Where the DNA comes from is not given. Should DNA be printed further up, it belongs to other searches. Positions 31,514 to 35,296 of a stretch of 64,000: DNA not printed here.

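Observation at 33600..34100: Beta-prime-like double-psi beta-barrel with DFDVD metal motif inside the 4207-aa virion-block protein: candidate single-chain two-barrel virion RNA polymerase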

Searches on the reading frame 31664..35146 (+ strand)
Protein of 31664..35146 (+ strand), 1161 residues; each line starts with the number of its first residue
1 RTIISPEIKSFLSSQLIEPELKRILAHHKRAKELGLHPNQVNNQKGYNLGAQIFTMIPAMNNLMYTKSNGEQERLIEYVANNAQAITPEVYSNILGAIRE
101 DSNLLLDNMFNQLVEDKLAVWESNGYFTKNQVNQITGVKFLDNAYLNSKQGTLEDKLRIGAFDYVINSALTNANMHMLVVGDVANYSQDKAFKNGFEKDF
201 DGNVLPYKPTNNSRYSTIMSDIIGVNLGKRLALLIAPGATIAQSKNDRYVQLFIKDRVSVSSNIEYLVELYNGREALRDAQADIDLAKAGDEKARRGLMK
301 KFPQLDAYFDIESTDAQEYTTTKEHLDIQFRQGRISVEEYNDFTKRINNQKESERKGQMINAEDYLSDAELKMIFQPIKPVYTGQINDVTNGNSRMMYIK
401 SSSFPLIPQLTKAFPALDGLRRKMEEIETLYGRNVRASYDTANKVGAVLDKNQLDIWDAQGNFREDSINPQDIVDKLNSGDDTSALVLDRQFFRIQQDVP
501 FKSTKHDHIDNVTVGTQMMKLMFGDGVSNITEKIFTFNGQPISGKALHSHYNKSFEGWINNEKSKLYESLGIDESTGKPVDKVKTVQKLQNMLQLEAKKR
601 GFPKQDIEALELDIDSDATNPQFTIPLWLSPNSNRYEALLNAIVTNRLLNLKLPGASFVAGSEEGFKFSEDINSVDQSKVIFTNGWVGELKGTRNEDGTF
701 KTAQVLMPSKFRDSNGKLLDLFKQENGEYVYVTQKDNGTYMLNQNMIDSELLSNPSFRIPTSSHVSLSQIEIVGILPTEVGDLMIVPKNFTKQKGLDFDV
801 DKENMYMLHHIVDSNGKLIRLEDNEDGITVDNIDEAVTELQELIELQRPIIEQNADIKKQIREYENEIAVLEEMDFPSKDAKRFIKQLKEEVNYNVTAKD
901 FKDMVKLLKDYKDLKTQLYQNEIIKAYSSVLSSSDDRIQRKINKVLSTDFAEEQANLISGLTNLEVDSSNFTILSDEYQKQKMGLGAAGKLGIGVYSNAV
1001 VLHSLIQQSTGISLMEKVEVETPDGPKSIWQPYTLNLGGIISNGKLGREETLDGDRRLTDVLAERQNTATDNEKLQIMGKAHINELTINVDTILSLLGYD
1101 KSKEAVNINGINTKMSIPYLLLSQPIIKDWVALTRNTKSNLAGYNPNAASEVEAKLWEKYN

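Call 22: find_homologous_proteins(query=window:31664-35146:+, max_evalue=0.001)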
Query window:31664-35146:+ (1161 aa): 37 proteins with E <= 0.001 among 8000 candidates.
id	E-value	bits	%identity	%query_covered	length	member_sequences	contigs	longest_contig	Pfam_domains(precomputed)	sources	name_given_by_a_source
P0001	2.9e-245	835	43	99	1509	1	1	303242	-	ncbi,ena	-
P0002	6.5e-226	771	42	100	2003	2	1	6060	-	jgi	jgi:hypothetical protein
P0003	2.4e-216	739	41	100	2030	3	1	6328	-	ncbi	-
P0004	6.0e-190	652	42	82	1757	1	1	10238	-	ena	-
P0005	1.1e-179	618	47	66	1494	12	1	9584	-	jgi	jgi:23S rRNA maturation mini-RNase III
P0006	3.6e-179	616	37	94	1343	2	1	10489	-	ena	-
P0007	7.3e-177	608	47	45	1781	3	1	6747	-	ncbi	-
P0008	1.5e-174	601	45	68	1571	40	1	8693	-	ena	-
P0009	4.1e-173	596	45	68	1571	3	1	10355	-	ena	-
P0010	3.7e-148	513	34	99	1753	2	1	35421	-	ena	-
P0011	5.1e-148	513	39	71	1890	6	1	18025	-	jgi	jgi:hypothetical protein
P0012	3.1e-145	504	33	100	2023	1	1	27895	-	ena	-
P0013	5.7e-141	490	37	74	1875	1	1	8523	-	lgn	-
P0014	4.6e-130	454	36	73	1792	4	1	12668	-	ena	-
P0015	5.8e-128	447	40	45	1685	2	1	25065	-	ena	-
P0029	1.9e-43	167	32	49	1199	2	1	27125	-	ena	-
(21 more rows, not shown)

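Call 37: find_encoding_contigs(protein=P0001, flank=10000, max_places=3)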
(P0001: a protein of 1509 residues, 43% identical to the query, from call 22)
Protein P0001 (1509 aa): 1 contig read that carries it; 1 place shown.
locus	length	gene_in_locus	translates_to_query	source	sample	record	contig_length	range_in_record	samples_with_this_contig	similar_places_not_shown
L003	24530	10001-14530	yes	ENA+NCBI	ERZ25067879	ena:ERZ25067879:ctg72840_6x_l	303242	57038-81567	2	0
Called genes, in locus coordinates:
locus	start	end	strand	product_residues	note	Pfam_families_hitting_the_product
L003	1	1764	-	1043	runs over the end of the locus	PF19077:Big_13 (faint)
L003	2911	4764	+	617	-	PF01558:POR, PF01855:POR_N, PF17147:PFOR_II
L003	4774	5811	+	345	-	PF02775:TPP_enzyme_C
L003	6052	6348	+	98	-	-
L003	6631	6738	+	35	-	-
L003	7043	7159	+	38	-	-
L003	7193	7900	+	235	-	PF10544:T5orf172, PF13455:MUG113, PF14267:DUF4357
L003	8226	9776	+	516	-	-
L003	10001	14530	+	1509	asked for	-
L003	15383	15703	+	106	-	-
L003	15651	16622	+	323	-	PF01346:FKBP_N, PF00254:FKBP_C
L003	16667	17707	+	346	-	PF00528:BPD_transp_1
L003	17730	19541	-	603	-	PF05192:MutS_III, PF00488:MutS_V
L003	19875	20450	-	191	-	PF04307:YdjM (weak)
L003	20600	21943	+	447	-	PF01979:Amidohydro_1, PF07969:Amidohydro_3 (faint), PF12890:DHOase (weak)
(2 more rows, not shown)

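Call 39: predict_structure(alignment_id=A1)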
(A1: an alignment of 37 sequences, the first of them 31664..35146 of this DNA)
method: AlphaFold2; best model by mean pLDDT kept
length: 1161 residues; sequences in the alignment: 37
mean_pLDDT: 83.2   pTM: 0.80
mean pLDDT of the five models: 83.2, 82.4, 80.0, 79.1, 77.2
residues with pLDDT >= 90: 415; 70-90: 597; 50-70: 98; < 50: 51
segments of 3 or more residues with pLDDT < 50: 504-508, 672-677, 761-764, 865-895
pLDDT, mean of each block of 10 residues (from residue 1): 74 92 94 91 89 92 89 93 93 90 90 90 83 81 84 89 92 86 84 77 82 75 79 73 90 91 90 94 93 92 91 85 94 92 95 86 84 82 84 83 87 82 96 95 87 86 88 90 88 78 52 72 82 93 94 91 88 85 86 85 82 71 77 81 82 86 74 54 86 73 90 82 91 85 93 84 66 86 86 76 86 87 62 69 71 64 46 37 43 51 70 86 93 90 84 87 64 87 82 87 84 91 92 89 91 89 87 81 92 94 84 89 91 82 80 92 81
secondary structure, 60 per line:
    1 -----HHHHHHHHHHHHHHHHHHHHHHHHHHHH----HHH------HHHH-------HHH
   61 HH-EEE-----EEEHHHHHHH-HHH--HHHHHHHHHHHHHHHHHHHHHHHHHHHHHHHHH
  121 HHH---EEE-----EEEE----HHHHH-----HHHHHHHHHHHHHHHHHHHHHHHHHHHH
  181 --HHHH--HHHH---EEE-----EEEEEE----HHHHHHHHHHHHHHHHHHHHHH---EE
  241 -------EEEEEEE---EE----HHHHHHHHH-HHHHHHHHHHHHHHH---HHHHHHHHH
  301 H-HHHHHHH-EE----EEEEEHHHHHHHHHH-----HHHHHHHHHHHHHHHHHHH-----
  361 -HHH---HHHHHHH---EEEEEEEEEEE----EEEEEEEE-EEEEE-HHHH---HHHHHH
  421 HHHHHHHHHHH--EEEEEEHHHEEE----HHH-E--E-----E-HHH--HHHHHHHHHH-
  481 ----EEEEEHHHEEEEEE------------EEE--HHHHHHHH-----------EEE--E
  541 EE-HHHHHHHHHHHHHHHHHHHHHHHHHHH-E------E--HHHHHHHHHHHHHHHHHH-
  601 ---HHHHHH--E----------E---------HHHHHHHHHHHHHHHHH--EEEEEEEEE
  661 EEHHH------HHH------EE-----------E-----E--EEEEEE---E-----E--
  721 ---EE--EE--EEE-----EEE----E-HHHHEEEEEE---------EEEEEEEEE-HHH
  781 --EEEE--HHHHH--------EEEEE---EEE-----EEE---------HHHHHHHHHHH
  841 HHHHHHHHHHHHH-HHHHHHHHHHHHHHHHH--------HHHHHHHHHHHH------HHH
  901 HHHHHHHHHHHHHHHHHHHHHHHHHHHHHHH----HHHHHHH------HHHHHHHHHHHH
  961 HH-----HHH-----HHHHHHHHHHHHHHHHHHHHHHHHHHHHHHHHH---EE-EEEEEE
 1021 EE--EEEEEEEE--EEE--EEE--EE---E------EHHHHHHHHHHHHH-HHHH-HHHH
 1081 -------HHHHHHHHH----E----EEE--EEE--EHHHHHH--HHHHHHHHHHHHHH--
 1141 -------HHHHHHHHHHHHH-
elements in order (helices of 4 or more, strands of 3 or more residues): H6-33 H47-50 H58-62 E64-66 E72-74 H75-81 H88-123 E127-129 E135-138 H143-147 H153-180 H183-186 H189-192 E196-198 E204-209 H214-235 E248-254 H264-272 H274-288 H292-301 H303-309 E317-321 H322-331 H337-355 H368-374 E378-388 E393-400 E402-406 H408-411 H415-431 E434-439 E443-445 H470-479 E485-489 E493-498 E511-513 H516-523 E535-537 E540-542 H544-570 H582-599 H604-609 H633-649 E652-662 E703-708 E732-734 E740-742 H749-752 E753-758 E768-776 E783-786 H789-793 E802-806 E810-812 E818-820 H830-853 H855-871 H880-891 H898-931 H936-942 H949-962 H976-1008 E1015-1022 E1025-1032 E1035-1037 E1040-1042 H1058-1070 H1072-1075 H1077-1080 H1088-1096 E1106-1108 E1111-1113 H1117-1122 H1125-1138 H1148-1160

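Call 42: fold_search(model_id=the predicted structure, library=pdb)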
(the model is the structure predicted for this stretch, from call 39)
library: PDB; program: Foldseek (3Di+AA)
matches with E <= 10: 50; with E <= 0.001: 1
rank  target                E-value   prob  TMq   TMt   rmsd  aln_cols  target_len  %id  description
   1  6vr4_A                1.2e-30  1.00  0.60  0.34   9.2      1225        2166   18  Virion-packaged DNA-dependent RNA polymerase of crAss-like phage phi14:2 (released 2020-07-29)
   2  7y7p_B                4.6e-03  0.95  0.17  0.21  29.4       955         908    9  QDE-1 in complex with RNA template, RNA primer and AMPNPP (released 2022-09-28)
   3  8s89                  4.7e-01  0.08  0.05  0.12  25.6       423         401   13  Efficient and scalable protein design using a relaxed sequence space (released 2024-10-16)
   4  7eu0_A                1.2e+00  0.23  0.08  0.08  15.4       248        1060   11  The cryo-EM structure of A. thaliana Pol IV-RDR2 backtracked complex (released 2021-12-29)
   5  8f72_A                1.5e+00  0.09  0.12  0.21  27.5       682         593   11  Phage P32 gp64- RNA polymerase (released 2023-12-20)
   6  6wn8_D                1.9e+00  0.33  0.03  0.12  10.9        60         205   25  2.70 Angstrom Resolution Crystal Structure of Uracil Phosphoribosyl Transferase from Klebsiella pneumoniae (released 2020-05-06)
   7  6wn8_B                2.7e+00  0.25  0.03  0.12  10.9        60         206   25  2.70 Angstrom Resolution Crystal Structure of Uracil Phosphoribosyl Transferase from Klebsiella pneumoniae (released 2020-05-06)
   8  6eu0_A                3.0e+00  0.28  0.04  0.03   2.6        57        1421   18  RNA Polymerase III open pre-initiation complex (OC-PIC) (released 2018-01-17)
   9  1o5o_A                3.0e+00  0.18  0.03  0.10   9.2        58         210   19  Crystal structure of Uracil phosphoribosyltransferase (TM0721) from Thermotoga maritima at 2.30 A resolution (released 2003-10-14)
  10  2o5j_D                3.4e+00  0.05  0.09  0.09  28.0       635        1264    9  Crystal structure of the T. thermophilus RNAP polymerase elongation complex with the NTP substrate analog (released 2007-07-03)
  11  9a6c_A                3.4e+00  0.04  0.05  0.09  36.3       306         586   15  Integrative model of YYDD-YYDB by crosslinking MS and deep learning (released 2024-09-18)
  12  6ylf_AP1              3.4e+00  0.01  0.04  0.02  67.8       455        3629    9  Rix1-Rea1 pre-60S particle - Rea1, body 3 (rigid body refinement, composite structure of Rea1 ring and tail) (released 2020-07-29)
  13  5c44_A                3.6e+00  0.08  0.08  0.07  15.9       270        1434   15  Crystal structure of a transcribing RNA Polymerase II complex reveals a complete transcription bubble (released 2015-08-26)
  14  6qpq_A                3.6e+00  0.04  0.04  0.11  23.0       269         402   11  The structure of the cohesin head module elucidates the mechanism of ring opening (released 2020-02-05)
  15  5obx                  3.7e+00  0.02  0.03  0.08  25.1       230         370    9  Mycoplasma genitalium DnaK-NBD (released 2018-05-09)
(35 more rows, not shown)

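Call 53: find_related_loci(query=A1, collection=viral_contigs, flank=10000)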
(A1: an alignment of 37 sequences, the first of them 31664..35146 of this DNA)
Query A1 (1161 aa) in viral_contigs; peptide patterns used: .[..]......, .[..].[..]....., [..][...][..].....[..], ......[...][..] (x = any residue, [..] = any of these).
244 stretches matched a pattern; 191 encode a relative of the query (tblastn E <= 1e-3); the best 80 are kept; 80 distinct loci.
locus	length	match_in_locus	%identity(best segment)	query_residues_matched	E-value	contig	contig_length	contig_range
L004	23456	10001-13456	45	4-1160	0e+0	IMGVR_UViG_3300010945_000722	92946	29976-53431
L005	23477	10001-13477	44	4-1160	0e+0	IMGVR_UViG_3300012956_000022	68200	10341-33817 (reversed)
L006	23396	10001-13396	43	3-1160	0e+0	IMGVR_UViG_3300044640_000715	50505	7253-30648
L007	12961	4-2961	44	124-1160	0e+0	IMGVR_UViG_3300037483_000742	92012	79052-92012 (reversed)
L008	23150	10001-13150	41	12-1160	0e+0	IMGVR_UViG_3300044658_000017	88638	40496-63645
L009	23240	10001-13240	41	4-1131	0e+0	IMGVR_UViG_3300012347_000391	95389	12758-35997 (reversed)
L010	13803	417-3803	39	12-1160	0e+0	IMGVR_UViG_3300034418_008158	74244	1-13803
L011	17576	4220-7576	40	8-1161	0e+0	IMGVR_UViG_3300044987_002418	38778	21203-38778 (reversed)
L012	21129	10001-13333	40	4-1160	0e+0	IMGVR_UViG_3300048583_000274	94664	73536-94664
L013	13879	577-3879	40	4-1160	0e+0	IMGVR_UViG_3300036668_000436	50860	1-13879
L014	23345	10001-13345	40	2-1144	0e+0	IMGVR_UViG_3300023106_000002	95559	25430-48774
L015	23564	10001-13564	38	1-1160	0e+0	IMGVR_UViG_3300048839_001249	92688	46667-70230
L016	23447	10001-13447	39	2-1144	0e+0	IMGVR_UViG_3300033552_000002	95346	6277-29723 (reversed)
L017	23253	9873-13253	38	4-1144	0e+0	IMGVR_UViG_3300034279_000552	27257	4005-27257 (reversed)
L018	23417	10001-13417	38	8-1144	0e+0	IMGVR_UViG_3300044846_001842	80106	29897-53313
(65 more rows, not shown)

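Call 54: find_related_loci(query=A1, collection=genome_contigs, flank=10000)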
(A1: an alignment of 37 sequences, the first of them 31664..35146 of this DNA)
Query A1 (1161 aa) in genome_contigs; peptide patterns used: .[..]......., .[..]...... (x = any residue, [..] = any of these).
34 stretches matched a pattern; 3 encode a relative of the query (tblastn E <= 1e-3); 3 distinct loci.
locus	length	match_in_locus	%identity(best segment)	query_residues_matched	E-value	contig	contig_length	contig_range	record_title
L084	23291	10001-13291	43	7-1160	0e+0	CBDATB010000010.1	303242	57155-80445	MAG: Flammeovirgaceae bacterium isolate 8627b255-c6ab-4fc8-b49c-5698da743035 genome assembly, contig: contig_10, whole g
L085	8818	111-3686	33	4-1160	3e-87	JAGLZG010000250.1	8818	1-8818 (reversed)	MAG: Nanoarchaeota archaeon isolate RS_13_58 ZL320.bin.58.fa_250, whole genome shotgun sequence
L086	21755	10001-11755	27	139-806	2e-47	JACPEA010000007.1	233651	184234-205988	MAG: Bacteroidetes bacterium isolate NC_groundwater_323_Ag_B-0.1um_47_15 GD18-4_B1_scaffold_501297, whole genome shotgun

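Call 95: find_encoding_contigs(protein=P0029, flank=10000, max_places=2)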
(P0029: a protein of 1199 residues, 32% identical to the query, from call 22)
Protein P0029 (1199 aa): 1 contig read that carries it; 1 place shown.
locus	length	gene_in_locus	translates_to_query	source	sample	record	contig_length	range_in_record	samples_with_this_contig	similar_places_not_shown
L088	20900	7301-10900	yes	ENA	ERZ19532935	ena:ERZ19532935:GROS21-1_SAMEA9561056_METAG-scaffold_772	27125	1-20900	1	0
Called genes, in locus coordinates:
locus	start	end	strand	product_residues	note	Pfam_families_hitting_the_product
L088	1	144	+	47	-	?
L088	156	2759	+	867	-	-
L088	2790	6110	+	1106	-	-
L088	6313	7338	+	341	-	-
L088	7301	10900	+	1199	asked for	-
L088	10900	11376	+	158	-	PF00210:Ferritin, PF02915:Rubrerythrin (weak)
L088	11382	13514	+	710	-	-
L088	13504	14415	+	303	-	-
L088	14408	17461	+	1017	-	PF05970:PIF1, PF13086:AAA_11 (faint), PF13245:AAA_19, PF13604:AAA_30, PF01443:Viral_helicase1 (faint), PF13401:AAA_22, PF13538:UvrD_C_2 (weak)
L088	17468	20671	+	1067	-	-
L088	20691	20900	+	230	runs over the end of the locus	-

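Call 98: fold_search(model_id=the predicted structure, library=viral)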
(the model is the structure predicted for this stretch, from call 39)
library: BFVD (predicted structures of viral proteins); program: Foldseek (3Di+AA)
matches with E <= 10: 146; with E <= 0.001: 54
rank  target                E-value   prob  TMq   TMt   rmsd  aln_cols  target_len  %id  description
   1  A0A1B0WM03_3          1.9e-40  1.00  0.45  0.36   6.2       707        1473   36  (no name in the UniProt tables at hand)
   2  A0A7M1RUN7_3          4.4e-32  1.00  0.62  0.61   9.2      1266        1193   16  DNA helicase [uncultured phage cr50_1]
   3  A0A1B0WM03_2          1.1e-31  1.00  0.35  0.28   4.0       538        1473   37  (no name in the UniProt tables at hand)
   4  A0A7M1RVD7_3          9.7e-31  1.00  0.60  0.56   8.5      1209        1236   17  DNA helicase [uncultured phage cr118_1]
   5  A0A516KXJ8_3          7.3e-30  1.00  0.53  0.54   9.2      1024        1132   19  (no name in the UniProt tables at hand)
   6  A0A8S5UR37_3          2.8e-29  1.00  0.40  0.33   4.8       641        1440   30  Uncharacterized protein [Podoviridae sp. ctQyH19]
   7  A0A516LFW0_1          8.0e-25  1.00  0.42  0.38   9.1       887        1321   18  (no name in the UniProt tables at hand)
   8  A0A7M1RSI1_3          1.9e-24  1.00  0.49  0.39   9.2       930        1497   19  Uncharacterized protein [uncultured phage cr4_1]
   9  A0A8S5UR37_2          2.1e-23  1.00  0.34  0.28   7.7       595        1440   27  Uncharacterized protein [Podoviridae sp. ctQyH19]
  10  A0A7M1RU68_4          2.3e-22  1.00  0.50  0.46  10.1      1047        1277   15  NTF2 domain-containing protein [uncultured phage cr272_1]
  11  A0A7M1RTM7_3          3.3e-22  1.00  0.44  0.36  19.9      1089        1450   15  Uncharacterized protein [uncultured phage cr130_1]
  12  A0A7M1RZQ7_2          6.2e-22  1.00  0.45  0.42  10.1       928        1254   16  ART-PolyVal-like domain-containing protein [uncultured phage cr116_1]
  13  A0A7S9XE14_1          5.6e-21  1.00  0.44  0.56  10.5      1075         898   14  Uncharacterized protein [Virus NIOZ-UU157]
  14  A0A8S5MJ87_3          4.2e-20  1.00  0.40  0.36  13.7       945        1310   17  ATP dependent DNA helicase [CrAss-like virus sp. ctcfK29]
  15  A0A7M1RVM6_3          3.8e-18  1.00  0.45  0.36  10.6      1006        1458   14  Uncharacterized protein [uncultured phage cr131_1]
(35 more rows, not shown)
